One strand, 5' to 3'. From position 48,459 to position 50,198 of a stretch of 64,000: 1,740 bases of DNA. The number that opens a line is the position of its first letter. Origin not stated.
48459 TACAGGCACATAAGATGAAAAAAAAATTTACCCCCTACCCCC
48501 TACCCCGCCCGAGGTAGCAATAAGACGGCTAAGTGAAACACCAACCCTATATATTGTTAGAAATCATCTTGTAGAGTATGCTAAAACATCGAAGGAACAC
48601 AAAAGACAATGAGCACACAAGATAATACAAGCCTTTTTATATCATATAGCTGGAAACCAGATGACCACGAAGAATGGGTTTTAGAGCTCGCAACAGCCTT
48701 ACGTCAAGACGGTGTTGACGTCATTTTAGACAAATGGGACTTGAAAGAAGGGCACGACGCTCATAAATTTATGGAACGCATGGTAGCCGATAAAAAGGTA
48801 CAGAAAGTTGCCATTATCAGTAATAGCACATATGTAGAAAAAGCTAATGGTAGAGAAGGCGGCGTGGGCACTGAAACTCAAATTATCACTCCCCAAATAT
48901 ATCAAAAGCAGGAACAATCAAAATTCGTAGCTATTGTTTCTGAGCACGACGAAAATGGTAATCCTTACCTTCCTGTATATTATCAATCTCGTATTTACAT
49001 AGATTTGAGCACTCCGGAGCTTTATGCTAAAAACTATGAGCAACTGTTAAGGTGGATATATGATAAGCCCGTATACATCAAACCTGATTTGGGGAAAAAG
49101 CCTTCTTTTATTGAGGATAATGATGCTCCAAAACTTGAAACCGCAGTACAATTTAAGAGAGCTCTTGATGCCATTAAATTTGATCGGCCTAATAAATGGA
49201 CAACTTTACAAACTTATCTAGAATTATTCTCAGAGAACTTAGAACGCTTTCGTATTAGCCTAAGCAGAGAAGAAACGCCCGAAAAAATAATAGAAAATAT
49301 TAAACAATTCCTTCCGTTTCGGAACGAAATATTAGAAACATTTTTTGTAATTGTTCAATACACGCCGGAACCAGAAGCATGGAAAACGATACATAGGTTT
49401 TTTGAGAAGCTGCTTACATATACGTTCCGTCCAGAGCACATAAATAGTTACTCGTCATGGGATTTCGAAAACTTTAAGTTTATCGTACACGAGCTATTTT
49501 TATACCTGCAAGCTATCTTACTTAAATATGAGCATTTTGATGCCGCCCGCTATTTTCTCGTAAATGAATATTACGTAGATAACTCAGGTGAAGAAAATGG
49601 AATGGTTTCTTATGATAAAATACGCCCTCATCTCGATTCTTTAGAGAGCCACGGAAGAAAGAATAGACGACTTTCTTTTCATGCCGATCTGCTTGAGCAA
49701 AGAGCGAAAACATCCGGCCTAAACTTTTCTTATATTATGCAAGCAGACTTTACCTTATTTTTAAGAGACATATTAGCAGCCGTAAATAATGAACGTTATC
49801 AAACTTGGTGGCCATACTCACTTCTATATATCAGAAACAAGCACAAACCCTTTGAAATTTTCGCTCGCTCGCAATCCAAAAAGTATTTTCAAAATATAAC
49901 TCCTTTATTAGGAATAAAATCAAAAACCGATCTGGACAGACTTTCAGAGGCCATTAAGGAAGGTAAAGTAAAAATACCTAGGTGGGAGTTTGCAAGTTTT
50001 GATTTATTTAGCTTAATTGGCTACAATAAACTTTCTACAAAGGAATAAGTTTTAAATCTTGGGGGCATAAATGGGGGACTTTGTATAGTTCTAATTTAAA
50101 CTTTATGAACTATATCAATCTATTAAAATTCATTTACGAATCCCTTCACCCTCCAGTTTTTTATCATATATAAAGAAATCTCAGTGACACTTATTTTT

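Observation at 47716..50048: Candidate defence cargo: a TIR/SEFIR-fold protein with an unknown C-terminal domain, a small 2-TM protein and an XRE regulator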

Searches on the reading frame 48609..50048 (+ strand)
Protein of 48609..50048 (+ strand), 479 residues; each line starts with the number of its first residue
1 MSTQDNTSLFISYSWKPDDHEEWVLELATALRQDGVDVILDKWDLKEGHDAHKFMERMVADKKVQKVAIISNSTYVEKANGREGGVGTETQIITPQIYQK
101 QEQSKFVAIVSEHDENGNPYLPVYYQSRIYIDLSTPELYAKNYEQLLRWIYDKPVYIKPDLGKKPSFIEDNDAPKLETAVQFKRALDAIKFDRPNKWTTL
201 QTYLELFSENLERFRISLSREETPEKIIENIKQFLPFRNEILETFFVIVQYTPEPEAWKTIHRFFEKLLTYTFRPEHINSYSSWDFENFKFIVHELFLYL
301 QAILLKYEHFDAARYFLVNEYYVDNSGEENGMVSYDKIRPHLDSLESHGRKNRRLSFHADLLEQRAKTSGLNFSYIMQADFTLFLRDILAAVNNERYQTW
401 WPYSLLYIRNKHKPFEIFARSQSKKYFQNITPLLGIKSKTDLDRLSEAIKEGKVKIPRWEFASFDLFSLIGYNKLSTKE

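Call 4: search_protein_families(library=pfam, proteins=[window:48609-50048:+], max_evalue=0.1)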
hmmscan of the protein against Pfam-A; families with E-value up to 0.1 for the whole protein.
window:48609-50048:+ (479 aa): 2 families
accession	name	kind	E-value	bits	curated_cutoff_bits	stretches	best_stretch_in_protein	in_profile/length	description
PF08357.16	SEFIR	-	7.9e-16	59.1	23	1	9-125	3-119/150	SEFIR domain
PF13676.11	TIR_2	-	8.9e-16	58.9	28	1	10-147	2-122/122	TIR domain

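Call 5: search_protein_families(library=padloc, proteins=[window:48609-50048:+], max_evalue=0.1)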
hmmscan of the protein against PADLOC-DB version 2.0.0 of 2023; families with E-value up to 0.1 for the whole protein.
window:48609-50048:+ (479 aa): 6 families
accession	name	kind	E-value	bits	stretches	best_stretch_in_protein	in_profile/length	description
PDLC03957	bSEFIR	-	4.8e-117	390.2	1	2-478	36-385/412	-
PDLC05062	PDC-S66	-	5.1e-06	24.1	1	4-63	146-203/282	-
PDLC02012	SAVED5--SAVED_TIR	-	0.00051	17.2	1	7-60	14-63/404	-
PDLC02403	Aga_TIR-PNTD1-PNTD2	-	0.00059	17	1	8-147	4-128/443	Class I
PDLC02421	Aga_TIR-PNTD1-PNTD2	-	0.0012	16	1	7-106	4-94/430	Class I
PDLC00728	Effector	-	0.0071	13.3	1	5-56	8-57/432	TIR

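Call 6: search_protein_families(library=ncbifam, proteins=[window:48609-50048:+], max_evalue=0.1)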
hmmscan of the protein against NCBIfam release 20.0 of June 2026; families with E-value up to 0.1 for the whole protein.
window:48609-50048:+ (479 aa): 0 families

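Call 8: search_solved_structures(query=window:48609-50048:+, max_evalue=1, show_alignments=2)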
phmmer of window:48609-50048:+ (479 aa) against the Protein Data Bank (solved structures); distinct sequences matched with E-value up to 1: 9.
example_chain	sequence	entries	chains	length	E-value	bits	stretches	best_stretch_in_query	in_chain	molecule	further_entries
5y8e_A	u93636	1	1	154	3.3e-36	128.6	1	9-159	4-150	Sefir domain protein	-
5y8f_A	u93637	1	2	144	2.8e-34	122.2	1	9-151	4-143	Sefir domain protein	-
8d9f_A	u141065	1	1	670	0.13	14.6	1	204-309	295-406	CHAT domain protein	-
4c7m_A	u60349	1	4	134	0.15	14.3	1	6-77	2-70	Toll/interleukin-1 receptor domain-containing protein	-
7uxr_A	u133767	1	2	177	0.26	13.6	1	9-72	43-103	TIR domain protein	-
4lzp_B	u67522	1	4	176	0.28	13.4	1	4-76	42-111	Putative uncharacterized protein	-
7uwg_A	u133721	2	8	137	0.29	13.4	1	8-69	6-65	Molecular chaperone Tir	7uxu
8g83_A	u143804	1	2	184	0.53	12.5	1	8-68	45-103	NAD(+) hydrolase AbTIR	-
4lqc_A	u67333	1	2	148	0.6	12.3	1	5-75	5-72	TcpB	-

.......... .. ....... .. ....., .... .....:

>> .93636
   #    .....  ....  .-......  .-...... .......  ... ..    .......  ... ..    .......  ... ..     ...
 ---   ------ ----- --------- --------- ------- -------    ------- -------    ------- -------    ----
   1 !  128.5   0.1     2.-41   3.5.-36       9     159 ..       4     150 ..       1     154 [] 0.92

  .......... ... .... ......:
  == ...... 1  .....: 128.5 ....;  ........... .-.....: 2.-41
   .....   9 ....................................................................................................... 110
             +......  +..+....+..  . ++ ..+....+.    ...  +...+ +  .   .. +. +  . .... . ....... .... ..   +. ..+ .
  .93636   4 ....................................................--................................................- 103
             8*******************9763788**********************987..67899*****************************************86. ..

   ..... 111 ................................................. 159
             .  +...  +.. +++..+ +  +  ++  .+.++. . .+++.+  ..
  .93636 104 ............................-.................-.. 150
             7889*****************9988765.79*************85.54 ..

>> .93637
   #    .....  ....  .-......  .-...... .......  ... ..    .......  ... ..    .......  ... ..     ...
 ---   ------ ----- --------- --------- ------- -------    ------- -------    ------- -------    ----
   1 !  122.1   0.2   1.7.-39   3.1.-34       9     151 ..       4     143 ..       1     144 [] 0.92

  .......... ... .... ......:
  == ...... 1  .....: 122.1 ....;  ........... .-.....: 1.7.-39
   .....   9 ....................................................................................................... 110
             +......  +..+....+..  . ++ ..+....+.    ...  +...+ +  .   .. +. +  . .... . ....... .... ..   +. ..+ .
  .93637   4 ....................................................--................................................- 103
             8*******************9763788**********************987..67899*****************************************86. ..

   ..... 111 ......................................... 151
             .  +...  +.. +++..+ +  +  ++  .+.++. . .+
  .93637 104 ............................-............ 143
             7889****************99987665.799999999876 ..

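Call 15: find_homologous_proteins(query=window:48609-50048:+, max_evalue=0.00001)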
Query window:48609-50048:+ (479 aa): 3518 proteins with E <= 0.00001 among 8000 candidates; the best 120 are listed.
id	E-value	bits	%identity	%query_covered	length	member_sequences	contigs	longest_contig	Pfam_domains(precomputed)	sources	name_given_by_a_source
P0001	0.0e+0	1091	100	100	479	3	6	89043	PF08357.17,PF13676.12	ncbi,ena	-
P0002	6.5e-251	851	76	100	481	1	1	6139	PF08357.17,PF13676.12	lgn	-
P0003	3.9e-242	823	74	99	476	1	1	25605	PF08357.17,PF13676.12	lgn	-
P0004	4.2e-194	664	61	100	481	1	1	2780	PF08357.17,PF13676.12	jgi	-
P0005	6.6e-178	611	56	100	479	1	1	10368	PF08357.17,PF13676.12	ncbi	-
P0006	2.4e-175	602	55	98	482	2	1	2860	PF08357.17,PF13676.12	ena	-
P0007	8.6e-174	597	53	99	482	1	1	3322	PF08357.17,PF13676.12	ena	-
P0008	3.2e-173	595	54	99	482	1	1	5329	PF08357.17,PF13676.12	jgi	jgi:hypothetical protein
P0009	3.9e-173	595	55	99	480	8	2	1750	PF08357.17,PF13676.12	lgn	-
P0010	2.3e-172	592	55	99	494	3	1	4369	PF08357.17,PF13676.12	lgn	-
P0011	3.3e-172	592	55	98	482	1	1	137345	PF08357.17,PF13676.12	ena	-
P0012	5.0e-172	591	54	98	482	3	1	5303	PF08357.17,PF13676.12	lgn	-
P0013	7.8e-172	591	53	99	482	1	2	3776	PF08357.17,PF13676.12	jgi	-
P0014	2.6e-171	589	53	99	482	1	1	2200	PF08357.17,PF13676.12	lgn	-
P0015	1.5e-170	587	53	99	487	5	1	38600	PF08357.17,PF13676.12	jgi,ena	-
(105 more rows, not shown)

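Call 17: find_encoding_contigs(protein=P0001, flank=8000, max_places=6)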
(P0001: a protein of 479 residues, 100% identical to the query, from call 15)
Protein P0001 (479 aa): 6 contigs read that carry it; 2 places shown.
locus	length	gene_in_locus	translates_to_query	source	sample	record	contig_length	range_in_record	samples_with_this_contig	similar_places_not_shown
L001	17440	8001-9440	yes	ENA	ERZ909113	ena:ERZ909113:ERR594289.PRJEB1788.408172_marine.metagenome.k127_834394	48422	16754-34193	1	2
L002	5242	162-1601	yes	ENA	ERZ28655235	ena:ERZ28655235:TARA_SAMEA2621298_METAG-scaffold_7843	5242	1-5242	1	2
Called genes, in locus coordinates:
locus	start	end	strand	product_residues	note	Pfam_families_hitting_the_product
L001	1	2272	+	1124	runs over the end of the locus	PF07696:7TMR-DISMED2 (faint), PF00512:HisKA, PF02518:HATPase_c, PF00072:Response_reg, PF01627:Hpt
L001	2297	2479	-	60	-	PF03966:Trm112p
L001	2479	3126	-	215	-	PF02190:LON_substr_bdg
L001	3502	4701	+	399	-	PF13356:Arm-DNA-bind_3, PF22022:Phage_int_M, PF00589:Phage_integrase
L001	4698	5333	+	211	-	-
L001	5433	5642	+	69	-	PF05930:Phage_AlpA, PF12728:HTH_17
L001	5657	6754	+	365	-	PF13481:AAA_25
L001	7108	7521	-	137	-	-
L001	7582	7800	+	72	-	PF13560:HTH_31, PF01381:HTH_3, PF13443:HTH_26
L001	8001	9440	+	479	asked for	PF08357:SEFIR, PF13676:TIR_2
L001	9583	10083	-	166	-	PF02308:MgtC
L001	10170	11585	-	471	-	PF00067:p450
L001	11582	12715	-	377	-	-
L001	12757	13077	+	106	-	-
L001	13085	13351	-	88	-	-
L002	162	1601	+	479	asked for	PF08357:SEFIR, PF13676:TIR_2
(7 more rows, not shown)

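Call 18: find_related_loci(query=window:48609-50048:+, collection=genome_contigs, flank=4000)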
Query window:48609-50048:+ (479 aa) in genome_contigs; peptide patterns used: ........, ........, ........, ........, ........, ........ (x = any residue, [..] = any of these).
22 stretches matched a pattern, but none encodes a relative of the query by tblastn (E <= 1e-3).

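Call 20: find_related_loci(query=A1, collection=genome_contigs, flank=5000)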
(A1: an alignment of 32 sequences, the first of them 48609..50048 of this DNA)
Query A1 (479 aa) in genome_contigs; peptide patterns used: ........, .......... (x = any residue, [..] = any of these).
410 stretches matched a pattern; 398 encode a relative of the query (tblastn E <= 1e-3); the best 80 are kept; 80 distinct loci.
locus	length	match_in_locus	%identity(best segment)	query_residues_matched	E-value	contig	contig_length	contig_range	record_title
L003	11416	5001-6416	54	9-478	2e-173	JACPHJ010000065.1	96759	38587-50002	MAG: Planctomycetota bacterium isolate NC_groundwater_411_Ag_B-0.1um_42_12 GD18-4_B1_scaffold_490410, whole genome shotg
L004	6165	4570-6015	54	1-478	8e-175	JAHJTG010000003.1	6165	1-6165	MAG: Patescibacteria group bacterium isolate OS_PC_MetaG.mb.42 OS_PC_MetaG.mb.42_k141_166699, whole genome shotgun seque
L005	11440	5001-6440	53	2-478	1e-172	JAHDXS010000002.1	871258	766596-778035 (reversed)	MAG: Alphaproteobacteria bacterium isolate PRO23 NODE_6_length_871258_cov_22.685697, whole genome shotgun sequence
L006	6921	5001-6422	53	6-477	2e-168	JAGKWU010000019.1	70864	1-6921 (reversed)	MAG: Cellvibrionaceae bacterium isolate H1_D7_003 H1_D7_003_28, whole genome shotgun sequence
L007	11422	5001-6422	51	6-477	1e-164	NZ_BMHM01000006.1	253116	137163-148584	Vreelandella lutescens strain CGMCC 1.15122 sequence06, whole genome shotgun sequence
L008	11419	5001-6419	52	9-478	3e-163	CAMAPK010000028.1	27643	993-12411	MAG: Nitrosovibrio sp. Nv4 isolate LH-02apr19-167 genome assembly, contig: LH-02apr19-C3488, whole genome shotgun sequen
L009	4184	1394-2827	52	3-478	1e-167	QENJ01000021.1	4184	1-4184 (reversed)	Candidatus Methanophagaceae archaeon isolate CONS3730H04p2b1 Ga0123297_1228, whole genome shotgun sequence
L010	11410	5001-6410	53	9-478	4e-162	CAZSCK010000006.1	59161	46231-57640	MAG TPA_asm: uncultured Thioalkalispiraceae bacterium isolate SRP128015_co3_166 genome assembly, contig: NODE_295_length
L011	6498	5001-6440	51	1-478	6e-162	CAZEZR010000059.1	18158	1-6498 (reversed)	MAG TPA_asm: uncultured Thiopseudomonas sp. isolate binchicken_co157_85 genome assembly, contig: NODE_7128_length_18158_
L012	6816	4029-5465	51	4-478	4e-162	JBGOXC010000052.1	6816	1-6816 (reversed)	MAG: Dehalococcoidia bacterium isolate OBJ_0618_130150_76 k141_7778910_length_6816_cov_10.0034, whole genome shotgun seq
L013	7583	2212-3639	51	5-478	4e-161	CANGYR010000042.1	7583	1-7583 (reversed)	MAG: Chitinophagaceae bacterium isolate RE-18aug17-154 genome assembly, contig: RE-18aug17-C17167, whole genome shotgun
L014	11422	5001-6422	49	9-478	3e-159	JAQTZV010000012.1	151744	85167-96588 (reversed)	MAG: Desulfuromonadaceae bacterium isolate STC_69 NODE_244_length_151744_cov_19.495591_Sandtown_C, whole genome shotgun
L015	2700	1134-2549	52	9-478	3e-169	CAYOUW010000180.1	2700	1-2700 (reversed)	MAG TPA_asm: uncultured Zetaproteobacteria bacterium isolate SRP128015_co4_48 genome assembly, contig: NODE_10413_length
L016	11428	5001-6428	51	5-478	2e-158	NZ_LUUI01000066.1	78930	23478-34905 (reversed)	Methylomonas lenta strain R-45370 contig_15_(1..78930), whole genome shotgun sequence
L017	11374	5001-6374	51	3-458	3e-158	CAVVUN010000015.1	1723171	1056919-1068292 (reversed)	MAG: Nitrospirota bacterium isolate MFD03899.bin.2.182 genome assembly, contig: contig_7566, whole genome shotgun sequen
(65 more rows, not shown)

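Call 27: find_encoding_contigs(protein=P0003, flank=6000, max_places=3)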
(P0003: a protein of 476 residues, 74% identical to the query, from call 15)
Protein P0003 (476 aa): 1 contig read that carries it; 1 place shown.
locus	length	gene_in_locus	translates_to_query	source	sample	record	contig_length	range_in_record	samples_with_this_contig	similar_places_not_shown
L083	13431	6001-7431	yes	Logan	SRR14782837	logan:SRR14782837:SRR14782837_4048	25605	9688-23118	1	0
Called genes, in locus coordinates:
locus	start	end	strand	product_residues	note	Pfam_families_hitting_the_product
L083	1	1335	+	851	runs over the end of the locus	-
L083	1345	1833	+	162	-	-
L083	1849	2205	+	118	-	-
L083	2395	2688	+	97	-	-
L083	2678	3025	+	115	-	-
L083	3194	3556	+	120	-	-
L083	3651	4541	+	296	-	PF04471:Mrr_cat, PF13156:Mrr_cat_2 (weak)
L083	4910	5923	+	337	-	-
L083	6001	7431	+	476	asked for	PF08357:SEFIR, PF13676:TIR_2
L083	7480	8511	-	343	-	PF00145:DNA_methylase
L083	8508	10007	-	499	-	-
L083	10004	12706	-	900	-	PF13589:HATPase_c_3, PF02518:HATPase_c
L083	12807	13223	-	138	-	-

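Call 28: find_encoding_contigs(protein=P0002, flank=6000, max_places=3)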
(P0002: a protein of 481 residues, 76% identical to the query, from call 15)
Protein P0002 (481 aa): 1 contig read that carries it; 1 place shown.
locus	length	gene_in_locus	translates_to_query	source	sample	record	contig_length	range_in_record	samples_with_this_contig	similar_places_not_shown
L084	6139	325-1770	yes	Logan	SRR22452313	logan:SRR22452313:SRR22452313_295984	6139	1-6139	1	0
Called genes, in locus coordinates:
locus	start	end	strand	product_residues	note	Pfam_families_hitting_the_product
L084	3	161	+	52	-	?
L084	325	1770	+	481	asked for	PF08357:SEFIR, PF13676:TIR_2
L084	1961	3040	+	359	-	PF00962:A_deaminase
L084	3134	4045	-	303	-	PF01063:Aminotran_4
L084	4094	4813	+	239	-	PF00072:Response_reg, PF00486:Trans_reg_C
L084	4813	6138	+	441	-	PF00672:HAMP, PF00512:HisKA, PF02518:HATPase_c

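Call 33: predict_structure(alignment_id=A1)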
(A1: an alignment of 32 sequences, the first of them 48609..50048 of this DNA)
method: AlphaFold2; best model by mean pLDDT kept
length: 479 residues; sequences in the alignment: 32
mean_pLDDT: 79.9   pTM: 0.66
mean pLDDT of the five models: 79.9, 78.0, 75.7, 73.0, 72.6
residues with pLDDT >= 90: 163; 70-90: 209; 50-70: 64; < 50: 43
segments of 3 or more residues with pLDDT < 50: 1-4, 45-49, 83-102, 156-159, 161-166, 168-171
pLDDT, mean of each block of 10 residues (from residue 1): 57 80 83 80 53 62 79 77 39 40 71 79 68 77 81 55 46 69 90 94 94 75 74 87 96 93 95 74 78 96 97 96 84 88 78 83 87 94 95 89 84 87 95 92 91 82 81 91
secondary structure, 60 per line:
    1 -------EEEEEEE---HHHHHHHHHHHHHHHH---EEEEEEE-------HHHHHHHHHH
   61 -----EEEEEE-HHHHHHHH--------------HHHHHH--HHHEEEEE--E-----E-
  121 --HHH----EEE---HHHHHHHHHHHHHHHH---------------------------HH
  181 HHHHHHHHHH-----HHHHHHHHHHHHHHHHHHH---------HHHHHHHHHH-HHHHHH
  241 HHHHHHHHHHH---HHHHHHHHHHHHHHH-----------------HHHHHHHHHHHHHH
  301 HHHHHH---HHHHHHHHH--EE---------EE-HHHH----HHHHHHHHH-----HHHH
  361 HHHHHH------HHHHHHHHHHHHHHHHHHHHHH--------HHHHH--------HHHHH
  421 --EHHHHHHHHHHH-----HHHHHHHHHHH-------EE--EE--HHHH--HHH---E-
elements in order: E8-14 H18-33 E37-43 H51-60 E66-71 H73-80 H95-100 E106-110 E130-132 H136-151 H179-190 H196-214 H224-233 H235-251 H255-269 H287-306 H310-318 H335-338 H343-351 H357-366 H373-394 H403-407 H416-420 H424-434 H440-450 H466-469

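Call 35: fold_search(model_id=the predicted structure, library=pdb)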
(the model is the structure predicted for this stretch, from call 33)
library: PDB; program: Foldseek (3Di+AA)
matches with E <= 10: 828; with E <= 0.001: 2
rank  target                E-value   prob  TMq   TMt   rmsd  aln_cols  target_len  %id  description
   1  5y8e                  2.0e-07  1.00  0.24  0.65   6.0       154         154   44  Crystal Structure of a prokaryotic SEFIR domain (released 2018-04-04)
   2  5y8f_A                4.4e-06  1.00  0.24  0.68   5.7       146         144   46  Crystal Structure of a prokaryotic SEFIR domain (released 2018-04-04)
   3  9ot1_E                6.7e-03  1.00  0.21  0.51   9.8       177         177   19  Helical assembly of the IL-17RA/RB/ACT1 complex (released 2025-12-17)
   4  8i87_C                1.8e-02  1.00  0.21  0.24   6.9       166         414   20  Cryo-EM structure of TIR-APAZ/Ago-gRNA-DNA complex (released 2023-07-19)
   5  8oz6_A                1.9e-02  1.00  0.21  0.23   7.7       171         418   18  cryoEM structure of SPARTA complex ligand-free (released 2023-08-16)
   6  8qlo_A                2.6e-02  1.00  0.21  0.23   7.8       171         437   18  CryoEM structure of the apo SPARTA (BabAgo/TIR-APAZ) complex (released 2024-01-31)
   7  8isy_B                2.6e-02  1.00  0.21  0.22   7.7       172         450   20  Cryo-EM structure of free-state Crt-SPARTA (released 2023-10-18)
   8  8i87_G                3.8e-02  1.00  0.22  0.25   7.0       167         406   17  Cryo-EM structure of TIR-APAZ/Ago-gRNA-DNA complex (released 2023-07-19)
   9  5for                  5.4e-02  1.00  0.14  0.44   5.8       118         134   15  Cryptic TIR (released 2016-12-07)
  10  8fex_A                6.2e-02  1.00  0.21  0.22   7.7       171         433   19  Inactivate state of Maribacter polysiphoniae Argonuate (short pAgo system) (released 2023-08-23)
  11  8w8m_1A               7.4e-02  1.00  0.21  0.62   5.6       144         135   14  Cryo-EM structure of helical filament of MyD88 TIR (released 2024-09-04)
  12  4imj_A                7.4e-02  0.23  0.14  0.17  16.9       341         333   11  Novel Modifications on C-terminal Domain of RNA Polymerase II can Fine-tune the Phosphatase Activity of Ssu72 (released 2013-08-07)
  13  8i88_C                8.9e-02  1.00  0.21  0.23   7.7       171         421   20  Cryo-EM structure of TIR-APAZ/Ago-gRNA complex (released 2023-07-05)
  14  8usc_Y                8.9e-02  0.14  0.10  0.12  20.1       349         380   16  Nub1/Fat10-processing human 26S proteasome (released 2024-11-06)
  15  8fbo_A                9.7e-02  0.77  0.19  0.31  18.4       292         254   12  Improving the secretion of designed protein assemblies through negative design of cryptic transmembrane domains (released 2023-03-22)
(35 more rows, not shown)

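Call 54: search_protein_families(library=pfam, alignment_id=A3, max_evalue=0.001)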
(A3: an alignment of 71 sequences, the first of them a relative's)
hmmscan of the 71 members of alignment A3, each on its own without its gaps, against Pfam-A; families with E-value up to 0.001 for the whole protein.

A. member 1, L003:4223-4801:+ (192 aa): 2 families
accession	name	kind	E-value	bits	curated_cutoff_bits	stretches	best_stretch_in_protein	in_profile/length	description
PF01380.27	SIS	-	5.9e-18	65.4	25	1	40-142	2-110/131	SIS domain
PF13580.11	SIS_2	-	1.3e-06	29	27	0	82-120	100-138/138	SIS domain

B. families by the number of members that match (of 71 scanned): 37 families (the first 25 are shown)
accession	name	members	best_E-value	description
PF00589.27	Phage_integrase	2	3.2e-25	Phage integrase family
PF16280.10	DUF4928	1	3.7e-98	Domain of unknown function (DUF4928)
PF00563.25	EAL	1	1.9e-51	EAL domain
PF01293.25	PEPCK_ATP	1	8.6e-38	Phosphoenolpyruvate carboxykinase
PF13356.12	Arm-DNA-bind_3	1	7.4e-28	Arm DNA-binding domain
PF22022.2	Phage_int_M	1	3.7e-26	Phage integrase central domain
PF14082.12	SduA_C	1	3.9e-25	Shedu protein SduA, C-terminal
PF09084.16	NMT1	1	4.7e-25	NMT1/THI5 like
PF18766.7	SWI2_SNF2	1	6.4e-24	SWI2/SNF2 ATPase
PF11563.14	Protoglobin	1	2.2e-22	Protoglobin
PF08867.16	FRG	1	8.4e-20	FRG domain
PF04664.18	OGFr_N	1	3.5e-19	Opioid growth factor receptor (OGFr) conserved region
PF01380.27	SIS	1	5.9e-18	SIS domain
PF13379.11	NMT1_2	1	8.9e-18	NMT1-like family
PF21751.2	DACNV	1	2.4e-17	Probable sensor domain DACNV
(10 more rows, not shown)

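Call 74: search_protein_families(library=phrogs, proteins=[window:48609-50048:+], max_evalue=0.001)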
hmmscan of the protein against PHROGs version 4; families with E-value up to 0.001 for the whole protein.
window:48609-50048:+ (479 aa): 2 families
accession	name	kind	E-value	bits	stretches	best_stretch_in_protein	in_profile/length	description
phrog_11745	-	unknown function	3.4e-140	469.1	1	2-448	2-452/482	-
phrog_22776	-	unknown function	9e-38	130.5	1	1-116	1-116/131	-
